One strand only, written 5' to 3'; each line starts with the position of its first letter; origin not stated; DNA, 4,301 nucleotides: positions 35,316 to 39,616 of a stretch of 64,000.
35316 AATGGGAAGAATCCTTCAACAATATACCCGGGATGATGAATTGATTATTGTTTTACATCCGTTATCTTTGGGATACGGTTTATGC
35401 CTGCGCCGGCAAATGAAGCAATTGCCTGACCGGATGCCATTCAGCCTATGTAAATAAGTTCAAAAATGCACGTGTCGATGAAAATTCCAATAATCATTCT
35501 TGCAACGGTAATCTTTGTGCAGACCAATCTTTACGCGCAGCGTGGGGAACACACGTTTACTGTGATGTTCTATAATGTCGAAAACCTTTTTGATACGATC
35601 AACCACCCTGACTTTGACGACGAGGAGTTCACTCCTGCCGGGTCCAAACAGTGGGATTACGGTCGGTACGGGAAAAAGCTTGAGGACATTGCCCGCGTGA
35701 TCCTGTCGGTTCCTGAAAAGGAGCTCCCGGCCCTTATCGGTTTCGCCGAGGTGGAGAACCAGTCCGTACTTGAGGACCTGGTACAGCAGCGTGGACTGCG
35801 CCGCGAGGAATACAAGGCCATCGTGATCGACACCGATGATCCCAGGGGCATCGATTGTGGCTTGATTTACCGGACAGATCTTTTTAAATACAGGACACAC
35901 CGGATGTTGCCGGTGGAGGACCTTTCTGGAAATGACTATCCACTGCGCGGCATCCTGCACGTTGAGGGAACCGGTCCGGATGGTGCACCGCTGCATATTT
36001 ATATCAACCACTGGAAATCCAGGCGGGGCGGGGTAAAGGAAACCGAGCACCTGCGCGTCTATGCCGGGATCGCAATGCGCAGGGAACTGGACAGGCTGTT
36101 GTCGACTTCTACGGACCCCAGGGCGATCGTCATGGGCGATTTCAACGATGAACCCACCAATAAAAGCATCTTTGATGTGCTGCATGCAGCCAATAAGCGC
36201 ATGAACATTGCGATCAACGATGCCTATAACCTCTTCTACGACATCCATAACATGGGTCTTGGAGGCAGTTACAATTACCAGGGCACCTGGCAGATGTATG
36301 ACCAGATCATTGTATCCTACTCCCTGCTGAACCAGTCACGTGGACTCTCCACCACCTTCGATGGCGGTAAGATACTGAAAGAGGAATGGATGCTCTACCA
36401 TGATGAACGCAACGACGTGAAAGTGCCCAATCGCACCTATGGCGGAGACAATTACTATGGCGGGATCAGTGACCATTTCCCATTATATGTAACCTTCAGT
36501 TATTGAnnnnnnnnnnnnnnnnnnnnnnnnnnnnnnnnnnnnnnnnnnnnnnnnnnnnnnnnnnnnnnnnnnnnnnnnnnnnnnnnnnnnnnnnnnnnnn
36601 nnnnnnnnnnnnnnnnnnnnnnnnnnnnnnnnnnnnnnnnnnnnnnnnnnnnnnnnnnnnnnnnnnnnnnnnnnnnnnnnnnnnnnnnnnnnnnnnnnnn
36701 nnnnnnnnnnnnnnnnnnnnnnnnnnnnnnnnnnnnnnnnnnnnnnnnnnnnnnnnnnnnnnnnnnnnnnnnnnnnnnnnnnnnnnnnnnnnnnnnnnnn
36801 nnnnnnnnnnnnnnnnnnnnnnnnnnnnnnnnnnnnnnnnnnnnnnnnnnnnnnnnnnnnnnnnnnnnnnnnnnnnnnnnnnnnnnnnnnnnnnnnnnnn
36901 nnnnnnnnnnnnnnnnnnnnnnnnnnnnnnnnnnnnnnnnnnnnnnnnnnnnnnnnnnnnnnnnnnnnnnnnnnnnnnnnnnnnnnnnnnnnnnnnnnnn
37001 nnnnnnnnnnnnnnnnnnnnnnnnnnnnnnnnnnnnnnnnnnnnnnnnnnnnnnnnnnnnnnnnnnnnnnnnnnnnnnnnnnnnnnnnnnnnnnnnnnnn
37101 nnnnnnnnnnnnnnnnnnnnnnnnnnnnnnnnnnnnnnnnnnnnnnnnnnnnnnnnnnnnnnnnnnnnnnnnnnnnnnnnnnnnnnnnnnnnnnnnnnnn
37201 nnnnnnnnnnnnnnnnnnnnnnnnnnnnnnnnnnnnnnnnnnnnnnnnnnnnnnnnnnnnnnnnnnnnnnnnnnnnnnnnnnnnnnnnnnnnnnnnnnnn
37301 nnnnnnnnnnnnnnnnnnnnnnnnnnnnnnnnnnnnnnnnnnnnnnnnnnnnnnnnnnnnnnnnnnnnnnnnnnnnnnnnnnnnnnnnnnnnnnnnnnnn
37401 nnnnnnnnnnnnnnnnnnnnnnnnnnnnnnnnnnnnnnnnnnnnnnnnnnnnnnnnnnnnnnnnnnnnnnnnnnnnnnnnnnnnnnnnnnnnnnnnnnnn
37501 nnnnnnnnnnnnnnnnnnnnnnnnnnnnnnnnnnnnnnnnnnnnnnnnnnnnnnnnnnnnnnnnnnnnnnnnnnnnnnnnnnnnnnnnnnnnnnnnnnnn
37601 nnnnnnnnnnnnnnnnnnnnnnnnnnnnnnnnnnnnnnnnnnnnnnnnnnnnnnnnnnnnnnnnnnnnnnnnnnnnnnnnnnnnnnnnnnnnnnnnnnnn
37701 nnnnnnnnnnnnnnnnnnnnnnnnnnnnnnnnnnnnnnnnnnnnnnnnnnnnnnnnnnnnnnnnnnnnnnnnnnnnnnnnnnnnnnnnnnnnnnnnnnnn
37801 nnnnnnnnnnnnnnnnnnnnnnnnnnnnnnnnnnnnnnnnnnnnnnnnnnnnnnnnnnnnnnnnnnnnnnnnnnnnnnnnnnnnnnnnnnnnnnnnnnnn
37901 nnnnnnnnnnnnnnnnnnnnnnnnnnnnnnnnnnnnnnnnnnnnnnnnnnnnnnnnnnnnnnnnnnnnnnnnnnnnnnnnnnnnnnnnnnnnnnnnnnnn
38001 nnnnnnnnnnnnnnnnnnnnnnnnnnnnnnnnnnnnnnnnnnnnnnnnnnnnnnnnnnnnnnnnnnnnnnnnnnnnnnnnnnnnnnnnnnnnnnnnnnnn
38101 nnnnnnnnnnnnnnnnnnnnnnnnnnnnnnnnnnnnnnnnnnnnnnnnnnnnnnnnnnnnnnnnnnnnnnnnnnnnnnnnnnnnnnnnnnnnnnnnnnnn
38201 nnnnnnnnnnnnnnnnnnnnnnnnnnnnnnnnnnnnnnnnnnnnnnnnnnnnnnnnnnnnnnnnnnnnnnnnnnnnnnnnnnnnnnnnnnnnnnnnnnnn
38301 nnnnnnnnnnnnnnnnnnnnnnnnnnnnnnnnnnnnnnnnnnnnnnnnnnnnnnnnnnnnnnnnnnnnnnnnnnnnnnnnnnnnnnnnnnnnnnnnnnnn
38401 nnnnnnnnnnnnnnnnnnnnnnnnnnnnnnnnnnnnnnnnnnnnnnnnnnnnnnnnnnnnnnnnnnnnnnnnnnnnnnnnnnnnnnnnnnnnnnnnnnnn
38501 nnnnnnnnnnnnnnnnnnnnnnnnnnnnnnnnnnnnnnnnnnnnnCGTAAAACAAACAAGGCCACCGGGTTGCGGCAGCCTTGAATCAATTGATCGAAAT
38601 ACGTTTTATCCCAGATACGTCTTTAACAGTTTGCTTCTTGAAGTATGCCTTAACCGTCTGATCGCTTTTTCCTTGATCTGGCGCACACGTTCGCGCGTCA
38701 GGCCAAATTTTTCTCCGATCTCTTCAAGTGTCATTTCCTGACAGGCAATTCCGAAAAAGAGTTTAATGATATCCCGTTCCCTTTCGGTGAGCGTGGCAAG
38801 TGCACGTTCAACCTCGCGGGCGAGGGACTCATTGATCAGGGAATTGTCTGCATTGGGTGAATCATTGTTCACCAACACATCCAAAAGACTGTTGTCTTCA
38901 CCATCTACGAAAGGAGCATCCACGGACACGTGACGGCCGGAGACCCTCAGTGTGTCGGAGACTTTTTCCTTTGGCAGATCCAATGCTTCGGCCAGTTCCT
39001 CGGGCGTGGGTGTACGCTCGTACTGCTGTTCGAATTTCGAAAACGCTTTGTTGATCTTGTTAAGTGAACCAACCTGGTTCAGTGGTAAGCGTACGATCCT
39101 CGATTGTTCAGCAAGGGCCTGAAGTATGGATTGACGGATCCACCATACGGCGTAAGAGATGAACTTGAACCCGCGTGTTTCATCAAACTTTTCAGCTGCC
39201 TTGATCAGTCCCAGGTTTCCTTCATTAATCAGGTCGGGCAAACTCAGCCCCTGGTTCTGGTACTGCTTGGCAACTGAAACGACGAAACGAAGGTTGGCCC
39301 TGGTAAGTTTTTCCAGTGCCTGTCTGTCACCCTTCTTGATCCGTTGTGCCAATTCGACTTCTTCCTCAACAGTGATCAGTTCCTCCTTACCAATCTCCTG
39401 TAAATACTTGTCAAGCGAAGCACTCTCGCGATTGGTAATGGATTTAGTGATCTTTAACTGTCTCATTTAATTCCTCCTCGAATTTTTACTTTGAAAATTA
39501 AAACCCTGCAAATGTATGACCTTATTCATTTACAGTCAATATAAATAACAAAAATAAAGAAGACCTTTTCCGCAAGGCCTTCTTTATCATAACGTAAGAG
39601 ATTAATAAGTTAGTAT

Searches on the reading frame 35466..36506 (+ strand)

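Call 35: search_protein_families(library=pfam, proteins=[window:35466-36506:+], max_evalue=0.001)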
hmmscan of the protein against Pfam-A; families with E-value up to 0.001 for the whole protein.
window:35466-36506:+ (346 aa): 1 family
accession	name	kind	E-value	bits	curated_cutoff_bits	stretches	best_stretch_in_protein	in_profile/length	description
PF19580.5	Exo_endo_phos_3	-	2.4e-92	309.8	27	1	32-343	1-308/311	Endonuclease/Exonuclease/phosphatase family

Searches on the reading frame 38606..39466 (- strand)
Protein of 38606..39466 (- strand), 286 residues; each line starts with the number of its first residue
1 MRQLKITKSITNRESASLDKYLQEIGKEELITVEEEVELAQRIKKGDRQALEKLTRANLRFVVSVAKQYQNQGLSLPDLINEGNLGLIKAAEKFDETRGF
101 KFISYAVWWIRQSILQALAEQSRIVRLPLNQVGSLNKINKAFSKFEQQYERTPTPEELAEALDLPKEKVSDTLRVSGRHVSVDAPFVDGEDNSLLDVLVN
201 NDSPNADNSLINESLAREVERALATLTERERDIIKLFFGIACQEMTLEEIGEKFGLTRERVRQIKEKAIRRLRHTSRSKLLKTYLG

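Call 35: search_protein_families(library=pfam, proteins=[window:38606-39466:-], max_evalue=0.001)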
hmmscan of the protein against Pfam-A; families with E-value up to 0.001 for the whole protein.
window:38606-39466:- (286 aa): 5 families
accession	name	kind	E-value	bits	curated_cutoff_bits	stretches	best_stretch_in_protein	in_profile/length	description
PF04545.22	Sigma70_r4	-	2.9e-19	68.8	24.1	1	222-274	1-50/50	Sigma-70, region 4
PF04542.20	Sigma70_r2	-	1.1e-18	67.2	24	1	55-123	2-70/71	Sigma-70 region 2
PF04539.22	Sigma70_r3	-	3.5e-16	59.5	25.3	1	135-205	3-73/78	Sigma-70 region 3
PF00140.25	Sigma70_r1_2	-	2.8e-12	46.8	22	1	17-48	2-33/34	Sigma-70 factor, region 1.2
PF08281.18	Sigma70_r4_2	-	0.00016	21.7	25.7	1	217-272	2-54/54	Sigma-70, region 4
